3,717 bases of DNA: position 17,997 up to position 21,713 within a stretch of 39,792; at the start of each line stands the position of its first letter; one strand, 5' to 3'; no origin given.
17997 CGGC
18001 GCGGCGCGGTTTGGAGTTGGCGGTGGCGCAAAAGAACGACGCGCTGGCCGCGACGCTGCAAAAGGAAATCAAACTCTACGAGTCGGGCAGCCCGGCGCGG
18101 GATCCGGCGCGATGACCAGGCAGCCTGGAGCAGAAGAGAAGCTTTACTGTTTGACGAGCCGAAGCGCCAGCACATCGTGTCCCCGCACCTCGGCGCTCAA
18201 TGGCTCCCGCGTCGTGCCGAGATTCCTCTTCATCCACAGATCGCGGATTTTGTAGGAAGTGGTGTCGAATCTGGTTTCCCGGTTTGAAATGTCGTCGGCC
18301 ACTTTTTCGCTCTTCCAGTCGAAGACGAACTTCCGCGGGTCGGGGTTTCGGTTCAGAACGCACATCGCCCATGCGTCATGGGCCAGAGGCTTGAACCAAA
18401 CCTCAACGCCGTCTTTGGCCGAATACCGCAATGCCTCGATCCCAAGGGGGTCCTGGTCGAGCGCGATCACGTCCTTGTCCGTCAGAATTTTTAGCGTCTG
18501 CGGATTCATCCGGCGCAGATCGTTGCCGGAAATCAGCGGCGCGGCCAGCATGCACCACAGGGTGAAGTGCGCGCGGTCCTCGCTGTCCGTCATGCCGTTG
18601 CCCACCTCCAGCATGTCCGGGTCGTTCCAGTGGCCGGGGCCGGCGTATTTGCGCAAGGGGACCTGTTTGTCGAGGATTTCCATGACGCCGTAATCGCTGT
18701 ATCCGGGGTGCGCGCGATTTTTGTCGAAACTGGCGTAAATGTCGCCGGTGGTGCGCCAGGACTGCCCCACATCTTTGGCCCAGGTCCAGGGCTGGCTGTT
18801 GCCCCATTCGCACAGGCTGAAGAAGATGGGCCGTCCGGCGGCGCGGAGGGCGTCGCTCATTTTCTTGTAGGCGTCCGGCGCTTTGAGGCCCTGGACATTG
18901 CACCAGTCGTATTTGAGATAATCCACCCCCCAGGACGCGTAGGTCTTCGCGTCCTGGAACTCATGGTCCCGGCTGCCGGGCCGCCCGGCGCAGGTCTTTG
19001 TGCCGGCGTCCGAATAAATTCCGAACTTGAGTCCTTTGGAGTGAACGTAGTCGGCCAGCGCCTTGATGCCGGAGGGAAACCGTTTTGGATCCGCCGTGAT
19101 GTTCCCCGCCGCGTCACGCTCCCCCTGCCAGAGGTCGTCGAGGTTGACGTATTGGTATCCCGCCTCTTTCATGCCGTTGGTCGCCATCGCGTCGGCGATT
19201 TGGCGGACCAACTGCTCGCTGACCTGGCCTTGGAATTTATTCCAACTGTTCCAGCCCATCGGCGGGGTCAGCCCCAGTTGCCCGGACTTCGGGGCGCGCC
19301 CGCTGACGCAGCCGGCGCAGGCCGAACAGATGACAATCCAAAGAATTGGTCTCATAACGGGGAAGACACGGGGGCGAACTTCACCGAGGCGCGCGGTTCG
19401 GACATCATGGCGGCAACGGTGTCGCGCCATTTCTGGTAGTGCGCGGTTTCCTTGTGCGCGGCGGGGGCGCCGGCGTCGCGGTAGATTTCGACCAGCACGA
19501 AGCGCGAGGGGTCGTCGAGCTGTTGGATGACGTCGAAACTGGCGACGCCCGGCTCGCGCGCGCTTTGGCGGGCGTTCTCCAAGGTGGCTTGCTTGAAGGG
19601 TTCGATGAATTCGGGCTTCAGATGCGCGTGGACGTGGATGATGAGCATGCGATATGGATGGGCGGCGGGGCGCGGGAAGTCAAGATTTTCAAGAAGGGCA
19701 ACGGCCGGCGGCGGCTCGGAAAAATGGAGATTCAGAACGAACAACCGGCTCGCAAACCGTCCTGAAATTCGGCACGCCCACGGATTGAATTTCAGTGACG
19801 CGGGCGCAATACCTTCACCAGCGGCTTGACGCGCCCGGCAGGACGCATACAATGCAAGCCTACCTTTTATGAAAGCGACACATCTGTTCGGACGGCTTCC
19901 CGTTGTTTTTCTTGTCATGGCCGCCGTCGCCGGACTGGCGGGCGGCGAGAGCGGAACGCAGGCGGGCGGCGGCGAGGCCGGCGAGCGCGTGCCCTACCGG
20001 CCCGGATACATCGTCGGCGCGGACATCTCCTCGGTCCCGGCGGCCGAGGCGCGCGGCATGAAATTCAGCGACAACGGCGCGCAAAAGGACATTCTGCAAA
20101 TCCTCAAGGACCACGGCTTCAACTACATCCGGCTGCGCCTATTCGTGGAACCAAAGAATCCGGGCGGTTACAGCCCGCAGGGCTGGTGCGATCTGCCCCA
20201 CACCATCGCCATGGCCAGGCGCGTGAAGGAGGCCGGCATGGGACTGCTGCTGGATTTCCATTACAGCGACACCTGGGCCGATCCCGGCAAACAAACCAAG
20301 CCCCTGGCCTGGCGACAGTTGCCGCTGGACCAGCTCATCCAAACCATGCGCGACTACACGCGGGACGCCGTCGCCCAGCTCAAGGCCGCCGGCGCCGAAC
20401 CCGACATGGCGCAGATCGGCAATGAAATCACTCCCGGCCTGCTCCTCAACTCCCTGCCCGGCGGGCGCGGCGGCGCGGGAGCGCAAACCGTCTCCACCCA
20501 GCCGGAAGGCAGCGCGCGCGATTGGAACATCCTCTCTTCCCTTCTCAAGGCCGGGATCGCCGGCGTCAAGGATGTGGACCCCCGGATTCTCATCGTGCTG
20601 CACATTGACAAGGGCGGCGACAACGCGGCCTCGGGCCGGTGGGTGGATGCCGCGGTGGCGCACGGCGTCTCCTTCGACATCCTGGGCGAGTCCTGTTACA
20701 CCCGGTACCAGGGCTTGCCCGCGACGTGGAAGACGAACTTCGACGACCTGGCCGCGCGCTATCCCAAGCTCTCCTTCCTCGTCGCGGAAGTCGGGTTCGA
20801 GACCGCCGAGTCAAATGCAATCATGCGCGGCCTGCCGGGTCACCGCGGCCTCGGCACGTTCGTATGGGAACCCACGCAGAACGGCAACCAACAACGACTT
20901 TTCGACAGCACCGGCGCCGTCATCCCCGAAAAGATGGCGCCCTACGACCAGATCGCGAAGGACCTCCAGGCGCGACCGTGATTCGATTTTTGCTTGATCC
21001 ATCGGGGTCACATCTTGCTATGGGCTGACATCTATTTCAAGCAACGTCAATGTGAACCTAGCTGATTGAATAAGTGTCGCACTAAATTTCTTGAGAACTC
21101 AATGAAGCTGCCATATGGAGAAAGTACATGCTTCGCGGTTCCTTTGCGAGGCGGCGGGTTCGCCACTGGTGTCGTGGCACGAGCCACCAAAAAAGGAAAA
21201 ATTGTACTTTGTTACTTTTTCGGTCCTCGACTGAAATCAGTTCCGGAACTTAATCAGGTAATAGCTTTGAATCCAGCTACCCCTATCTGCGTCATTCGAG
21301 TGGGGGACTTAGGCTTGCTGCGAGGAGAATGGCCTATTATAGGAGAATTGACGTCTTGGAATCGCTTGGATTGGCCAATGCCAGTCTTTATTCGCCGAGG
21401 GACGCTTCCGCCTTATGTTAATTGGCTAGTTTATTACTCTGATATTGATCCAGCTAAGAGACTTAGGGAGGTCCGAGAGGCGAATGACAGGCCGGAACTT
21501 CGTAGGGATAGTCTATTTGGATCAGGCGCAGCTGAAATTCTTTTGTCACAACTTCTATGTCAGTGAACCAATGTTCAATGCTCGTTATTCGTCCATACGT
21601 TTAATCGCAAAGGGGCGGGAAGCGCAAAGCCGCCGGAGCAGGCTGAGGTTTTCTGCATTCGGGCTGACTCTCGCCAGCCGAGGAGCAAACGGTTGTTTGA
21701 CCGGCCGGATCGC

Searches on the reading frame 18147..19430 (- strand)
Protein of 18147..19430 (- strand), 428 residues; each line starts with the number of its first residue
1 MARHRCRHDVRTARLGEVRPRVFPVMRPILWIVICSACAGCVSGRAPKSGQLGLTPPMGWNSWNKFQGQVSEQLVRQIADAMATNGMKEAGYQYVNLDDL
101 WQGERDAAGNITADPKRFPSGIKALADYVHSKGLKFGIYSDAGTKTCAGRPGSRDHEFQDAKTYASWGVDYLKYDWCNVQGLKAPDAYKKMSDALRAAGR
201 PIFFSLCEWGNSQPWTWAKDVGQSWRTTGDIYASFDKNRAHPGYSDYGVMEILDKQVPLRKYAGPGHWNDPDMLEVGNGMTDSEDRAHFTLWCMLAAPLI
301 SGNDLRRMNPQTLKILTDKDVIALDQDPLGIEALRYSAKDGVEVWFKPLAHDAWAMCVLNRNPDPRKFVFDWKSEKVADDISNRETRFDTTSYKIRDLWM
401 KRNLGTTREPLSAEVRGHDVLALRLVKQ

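Call 19: search_protein_families(library=pfam, proteins=[window:18147-19430:-], max_evalue=0.001)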
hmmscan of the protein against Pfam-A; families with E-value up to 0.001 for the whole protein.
window:18147-19430:- (428 aa): 5 families
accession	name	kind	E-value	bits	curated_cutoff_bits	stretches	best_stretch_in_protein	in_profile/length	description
PF16499.11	Melibiase_2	-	1.4e-76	258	23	1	55-327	1-284/284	Alpha galactosidase A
PF17801.7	Melibiase_C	-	8.9e-16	58.2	22.9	1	340-425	2-71/71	Alpha galactosidase C-terminal beta sandwich domain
PF02065.24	Melibiase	-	9.1e-07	28.6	27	1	58-139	43-123/347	Melibiase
PF17450.8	Melibiase_2_C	-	0.00012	22.7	22.5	1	334-370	5-43/87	Alpha galactosidase A C-terminal beta sandwich domain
PF10566.15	Glyco_hydro_97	-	0.00022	21.2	32.5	1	88-192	44-145/275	Glycoside hydrolase 97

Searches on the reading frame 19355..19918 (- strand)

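Call 19: search_protein_families(library=pfam, proteins=[window:19355-19918:-], max_evalue=0.001)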
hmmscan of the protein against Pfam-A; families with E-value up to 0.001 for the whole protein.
window:19355-19918:- (188 aa): 1 family
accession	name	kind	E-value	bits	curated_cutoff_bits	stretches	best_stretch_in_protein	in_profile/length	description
PF03992.22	ABM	-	3.1e-14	53.3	23.1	1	91-166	1-77/78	Antibiotic biosynthesis monooxygenase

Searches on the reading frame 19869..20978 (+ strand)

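Call 19: search_protein_families(library=pfam, proteins=[window:19869-20978:+], max_evalue=0.001)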
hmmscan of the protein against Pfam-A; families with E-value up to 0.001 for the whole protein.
window:19869-20978:+ (370 aa): 1 family
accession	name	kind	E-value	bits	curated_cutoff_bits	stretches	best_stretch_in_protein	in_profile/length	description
PF07745.19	Glyco_hydro_53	-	4.9e-73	246.5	24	1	48-312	1-248/340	Glycosyl hydrolase family 53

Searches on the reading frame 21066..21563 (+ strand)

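Call 19: search_protein_families(library=pfam, proteins=[window:21066-21563:+], max_evalue=0.001)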
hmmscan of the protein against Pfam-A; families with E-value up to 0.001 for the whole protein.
window:21066-21563:+ (166 aa): 1 family
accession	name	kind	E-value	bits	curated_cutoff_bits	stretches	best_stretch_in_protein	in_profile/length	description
PF15428.11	Imm26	-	8.7e-09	36.1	23.3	1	22-110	5-97/107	Immunity protein 26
